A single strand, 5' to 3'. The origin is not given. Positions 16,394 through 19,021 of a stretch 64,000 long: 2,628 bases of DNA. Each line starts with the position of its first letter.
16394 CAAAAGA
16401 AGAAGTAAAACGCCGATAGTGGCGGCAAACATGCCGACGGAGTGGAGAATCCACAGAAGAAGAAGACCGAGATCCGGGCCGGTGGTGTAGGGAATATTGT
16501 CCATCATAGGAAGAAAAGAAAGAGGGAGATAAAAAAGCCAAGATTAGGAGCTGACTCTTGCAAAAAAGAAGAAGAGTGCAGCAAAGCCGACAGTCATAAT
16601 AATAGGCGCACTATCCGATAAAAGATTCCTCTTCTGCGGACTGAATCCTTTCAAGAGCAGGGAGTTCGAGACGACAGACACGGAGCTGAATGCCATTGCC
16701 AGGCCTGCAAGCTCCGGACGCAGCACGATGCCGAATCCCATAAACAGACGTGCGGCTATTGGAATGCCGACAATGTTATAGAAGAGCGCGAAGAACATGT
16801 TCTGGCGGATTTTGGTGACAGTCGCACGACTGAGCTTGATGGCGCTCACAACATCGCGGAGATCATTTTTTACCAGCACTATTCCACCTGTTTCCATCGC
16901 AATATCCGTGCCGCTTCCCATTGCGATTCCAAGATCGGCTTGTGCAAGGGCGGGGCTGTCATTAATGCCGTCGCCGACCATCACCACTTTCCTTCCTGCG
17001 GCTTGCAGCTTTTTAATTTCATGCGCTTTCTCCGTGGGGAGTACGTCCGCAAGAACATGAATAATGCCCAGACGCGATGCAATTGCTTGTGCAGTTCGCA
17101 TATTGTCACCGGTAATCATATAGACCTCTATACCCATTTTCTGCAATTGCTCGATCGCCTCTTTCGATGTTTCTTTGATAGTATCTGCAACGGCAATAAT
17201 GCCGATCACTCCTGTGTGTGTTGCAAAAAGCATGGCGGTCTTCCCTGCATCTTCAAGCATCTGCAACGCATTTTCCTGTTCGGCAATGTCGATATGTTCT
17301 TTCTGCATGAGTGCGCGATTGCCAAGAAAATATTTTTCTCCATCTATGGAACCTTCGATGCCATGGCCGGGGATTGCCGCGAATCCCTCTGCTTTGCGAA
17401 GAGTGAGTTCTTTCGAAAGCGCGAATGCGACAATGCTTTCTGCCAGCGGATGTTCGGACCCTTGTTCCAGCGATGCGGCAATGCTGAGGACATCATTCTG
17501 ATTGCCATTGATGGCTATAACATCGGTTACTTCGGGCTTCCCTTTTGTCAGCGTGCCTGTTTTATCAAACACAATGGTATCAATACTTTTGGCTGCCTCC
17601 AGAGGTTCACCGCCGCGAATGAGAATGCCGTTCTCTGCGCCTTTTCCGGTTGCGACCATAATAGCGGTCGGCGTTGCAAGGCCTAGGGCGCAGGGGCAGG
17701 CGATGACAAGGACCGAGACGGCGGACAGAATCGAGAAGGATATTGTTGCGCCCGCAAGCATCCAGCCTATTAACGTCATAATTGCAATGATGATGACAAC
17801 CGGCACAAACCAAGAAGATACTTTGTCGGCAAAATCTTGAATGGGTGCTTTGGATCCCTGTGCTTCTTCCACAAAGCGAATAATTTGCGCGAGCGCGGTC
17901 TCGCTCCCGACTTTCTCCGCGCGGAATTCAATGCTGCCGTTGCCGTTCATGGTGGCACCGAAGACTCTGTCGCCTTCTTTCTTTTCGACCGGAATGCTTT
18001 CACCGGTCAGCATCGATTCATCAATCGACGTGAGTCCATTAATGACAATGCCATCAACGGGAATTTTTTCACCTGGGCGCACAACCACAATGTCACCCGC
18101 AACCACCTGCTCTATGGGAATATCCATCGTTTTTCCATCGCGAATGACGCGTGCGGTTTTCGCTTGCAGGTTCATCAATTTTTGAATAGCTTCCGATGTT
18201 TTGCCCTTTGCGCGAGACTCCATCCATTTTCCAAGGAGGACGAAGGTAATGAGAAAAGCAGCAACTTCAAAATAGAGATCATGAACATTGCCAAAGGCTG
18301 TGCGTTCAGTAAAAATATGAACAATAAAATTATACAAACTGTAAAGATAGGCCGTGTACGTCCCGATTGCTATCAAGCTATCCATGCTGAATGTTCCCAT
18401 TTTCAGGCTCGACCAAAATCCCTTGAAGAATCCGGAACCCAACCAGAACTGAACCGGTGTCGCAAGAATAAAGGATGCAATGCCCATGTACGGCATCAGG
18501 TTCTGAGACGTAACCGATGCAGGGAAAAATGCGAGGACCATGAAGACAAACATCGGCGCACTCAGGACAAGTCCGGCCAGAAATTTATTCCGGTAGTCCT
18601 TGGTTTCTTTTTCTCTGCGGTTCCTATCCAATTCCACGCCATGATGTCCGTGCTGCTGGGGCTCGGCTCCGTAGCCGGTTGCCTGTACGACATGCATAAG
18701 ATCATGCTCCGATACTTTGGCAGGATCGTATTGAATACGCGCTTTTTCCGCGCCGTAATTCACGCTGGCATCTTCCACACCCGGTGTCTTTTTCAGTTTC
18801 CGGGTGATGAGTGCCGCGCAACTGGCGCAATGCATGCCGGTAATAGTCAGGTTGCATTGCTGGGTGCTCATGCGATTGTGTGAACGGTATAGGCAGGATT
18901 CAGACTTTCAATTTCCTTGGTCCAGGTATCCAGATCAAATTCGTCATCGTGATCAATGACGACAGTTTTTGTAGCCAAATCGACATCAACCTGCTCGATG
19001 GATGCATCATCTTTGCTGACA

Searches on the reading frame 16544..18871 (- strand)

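Call 65: search_protein_families(library=pfam, proteins=[window:16544-18871:-], max_evalue=0.00001)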
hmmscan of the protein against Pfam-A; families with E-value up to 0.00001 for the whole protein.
window:16544-18871:- (775 aa): 4 families
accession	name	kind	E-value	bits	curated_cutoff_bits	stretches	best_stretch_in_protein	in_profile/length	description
PF00122.25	E1-E2_ATPase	-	1.6e-64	217.2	28.1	1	235-413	2-180/181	E1-E2 ATPase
PF00702.32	Hydrolase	-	1.6e-39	136.7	26.4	1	430-646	1-191/191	haloacid dehalogenase-like hydrolase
PF00403.32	HMA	-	9.8e-15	55.1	24.8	1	9-67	3-61/62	Heavy-metal-associated domain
PF08282.18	Hydrolase_3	-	1.3e-08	35.3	20.9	0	620-670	197-247/255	haloacid dehalogenase-like hydrolase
